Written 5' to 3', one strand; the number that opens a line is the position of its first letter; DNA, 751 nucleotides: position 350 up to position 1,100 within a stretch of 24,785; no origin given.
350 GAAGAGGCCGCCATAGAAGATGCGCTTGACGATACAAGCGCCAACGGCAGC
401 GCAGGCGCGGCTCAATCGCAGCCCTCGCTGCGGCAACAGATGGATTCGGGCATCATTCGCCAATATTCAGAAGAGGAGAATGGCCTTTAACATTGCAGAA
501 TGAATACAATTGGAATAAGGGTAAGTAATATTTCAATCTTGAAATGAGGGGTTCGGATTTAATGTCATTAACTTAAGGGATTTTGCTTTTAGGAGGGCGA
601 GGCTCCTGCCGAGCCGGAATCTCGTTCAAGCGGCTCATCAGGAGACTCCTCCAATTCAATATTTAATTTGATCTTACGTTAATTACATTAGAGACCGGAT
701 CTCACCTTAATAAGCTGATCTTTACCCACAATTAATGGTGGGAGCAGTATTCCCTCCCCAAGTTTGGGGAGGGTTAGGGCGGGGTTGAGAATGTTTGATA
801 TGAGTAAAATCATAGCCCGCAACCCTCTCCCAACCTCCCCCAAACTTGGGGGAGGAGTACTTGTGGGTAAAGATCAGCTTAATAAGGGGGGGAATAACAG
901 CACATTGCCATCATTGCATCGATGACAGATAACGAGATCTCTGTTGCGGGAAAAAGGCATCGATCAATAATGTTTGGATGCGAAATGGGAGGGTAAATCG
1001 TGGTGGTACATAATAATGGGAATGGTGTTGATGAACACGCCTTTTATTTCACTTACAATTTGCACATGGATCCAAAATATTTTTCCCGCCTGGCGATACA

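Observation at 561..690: TIR-flanked ~130-155-bp element in two inverted copies with a conserved GC-rich core (possible structured RNA cargo)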

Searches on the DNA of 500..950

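Call 6: search_rna_families(source=window, start=500, end=950, threshold=evalue, max_evalue=10, show_alignments=3)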
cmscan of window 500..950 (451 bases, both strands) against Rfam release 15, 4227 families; matches with E-value up to 10: 23.
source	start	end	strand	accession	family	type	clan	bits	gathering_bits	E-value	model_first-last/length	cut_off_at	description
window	710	882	-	RF04209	MIR7533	Gene; miRNA;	-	44.6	230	9.1e-08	1-249/249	no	MIR7533 microRNA precursor family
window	747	858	+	RF04087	MIR5565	Gene; miRNA;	-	32.8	80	1.8e-05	1-109/109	no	MIR5565 microRNA precursor family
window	755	853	-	RF03458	mir-766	Gene; miRNA;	-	27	110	0.00051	1-108/108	no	mir-766 microRNA precursor family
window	746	861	+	RF03413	MIR904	Gene; miRNA;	-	26.7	80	0.0025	1-141/141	no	MIR904 microRNA precursor family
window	749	860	-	RF04087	MIR5565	Gene; miRNA;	-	26.4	80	0.0013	1-109/109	no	MIR5565 microRNA precursor family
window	748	859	-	RF04135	MIR5062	Gene; miRNA;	-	26.2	140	0.0056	1-158/158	no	MIR5062 microRNA precursor family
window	748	859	+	RF03952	mir-3718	Gene; miRNA;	-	25.2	78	0.0027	1-92/92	no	mir-3718 microRNA precursor family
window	754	853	+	RF03486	mir-3940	Gene; miRNA;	-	23.3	84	0.059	1-92/92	no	mir-3940 microRNA precursor family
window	766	841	-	RF03486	mir-3940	Gene; miRNA;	-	21.4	84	0.19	1-92/92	no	mir-3940 microRNA precursor family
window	757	850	+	RF03261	mir-1759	Gene; miRNA;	-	21.3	58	0.16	1-75/75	no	mir-1759 microRNA precursor family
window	763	834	-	RF03836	mir-3547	Gene; miRNA;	-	21.2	77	0.26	1-88/88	no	mir-3547 microRNA precursor family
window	751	856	+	RF03922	MIR2119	Gene; miRNA;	-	20.8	73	3.4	56-168/188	no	MIR2119 microRNA precursor family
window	759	848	-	RF03992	mir-6302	Gene; miRNA;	-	20.7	90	0.079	1-79/79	no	mir-6302 microRNA precursor family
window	764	843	+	RF03964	mir-H1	Gene; miRNA;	-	16.8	97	4.9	1-85/85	no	mir-H1 microRNA precursor family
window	760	847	+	RF03563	mir-BART16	Gene; miRNA;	-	16.6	100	2.5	1-87/87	no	mir-BART16 microRNA precursor family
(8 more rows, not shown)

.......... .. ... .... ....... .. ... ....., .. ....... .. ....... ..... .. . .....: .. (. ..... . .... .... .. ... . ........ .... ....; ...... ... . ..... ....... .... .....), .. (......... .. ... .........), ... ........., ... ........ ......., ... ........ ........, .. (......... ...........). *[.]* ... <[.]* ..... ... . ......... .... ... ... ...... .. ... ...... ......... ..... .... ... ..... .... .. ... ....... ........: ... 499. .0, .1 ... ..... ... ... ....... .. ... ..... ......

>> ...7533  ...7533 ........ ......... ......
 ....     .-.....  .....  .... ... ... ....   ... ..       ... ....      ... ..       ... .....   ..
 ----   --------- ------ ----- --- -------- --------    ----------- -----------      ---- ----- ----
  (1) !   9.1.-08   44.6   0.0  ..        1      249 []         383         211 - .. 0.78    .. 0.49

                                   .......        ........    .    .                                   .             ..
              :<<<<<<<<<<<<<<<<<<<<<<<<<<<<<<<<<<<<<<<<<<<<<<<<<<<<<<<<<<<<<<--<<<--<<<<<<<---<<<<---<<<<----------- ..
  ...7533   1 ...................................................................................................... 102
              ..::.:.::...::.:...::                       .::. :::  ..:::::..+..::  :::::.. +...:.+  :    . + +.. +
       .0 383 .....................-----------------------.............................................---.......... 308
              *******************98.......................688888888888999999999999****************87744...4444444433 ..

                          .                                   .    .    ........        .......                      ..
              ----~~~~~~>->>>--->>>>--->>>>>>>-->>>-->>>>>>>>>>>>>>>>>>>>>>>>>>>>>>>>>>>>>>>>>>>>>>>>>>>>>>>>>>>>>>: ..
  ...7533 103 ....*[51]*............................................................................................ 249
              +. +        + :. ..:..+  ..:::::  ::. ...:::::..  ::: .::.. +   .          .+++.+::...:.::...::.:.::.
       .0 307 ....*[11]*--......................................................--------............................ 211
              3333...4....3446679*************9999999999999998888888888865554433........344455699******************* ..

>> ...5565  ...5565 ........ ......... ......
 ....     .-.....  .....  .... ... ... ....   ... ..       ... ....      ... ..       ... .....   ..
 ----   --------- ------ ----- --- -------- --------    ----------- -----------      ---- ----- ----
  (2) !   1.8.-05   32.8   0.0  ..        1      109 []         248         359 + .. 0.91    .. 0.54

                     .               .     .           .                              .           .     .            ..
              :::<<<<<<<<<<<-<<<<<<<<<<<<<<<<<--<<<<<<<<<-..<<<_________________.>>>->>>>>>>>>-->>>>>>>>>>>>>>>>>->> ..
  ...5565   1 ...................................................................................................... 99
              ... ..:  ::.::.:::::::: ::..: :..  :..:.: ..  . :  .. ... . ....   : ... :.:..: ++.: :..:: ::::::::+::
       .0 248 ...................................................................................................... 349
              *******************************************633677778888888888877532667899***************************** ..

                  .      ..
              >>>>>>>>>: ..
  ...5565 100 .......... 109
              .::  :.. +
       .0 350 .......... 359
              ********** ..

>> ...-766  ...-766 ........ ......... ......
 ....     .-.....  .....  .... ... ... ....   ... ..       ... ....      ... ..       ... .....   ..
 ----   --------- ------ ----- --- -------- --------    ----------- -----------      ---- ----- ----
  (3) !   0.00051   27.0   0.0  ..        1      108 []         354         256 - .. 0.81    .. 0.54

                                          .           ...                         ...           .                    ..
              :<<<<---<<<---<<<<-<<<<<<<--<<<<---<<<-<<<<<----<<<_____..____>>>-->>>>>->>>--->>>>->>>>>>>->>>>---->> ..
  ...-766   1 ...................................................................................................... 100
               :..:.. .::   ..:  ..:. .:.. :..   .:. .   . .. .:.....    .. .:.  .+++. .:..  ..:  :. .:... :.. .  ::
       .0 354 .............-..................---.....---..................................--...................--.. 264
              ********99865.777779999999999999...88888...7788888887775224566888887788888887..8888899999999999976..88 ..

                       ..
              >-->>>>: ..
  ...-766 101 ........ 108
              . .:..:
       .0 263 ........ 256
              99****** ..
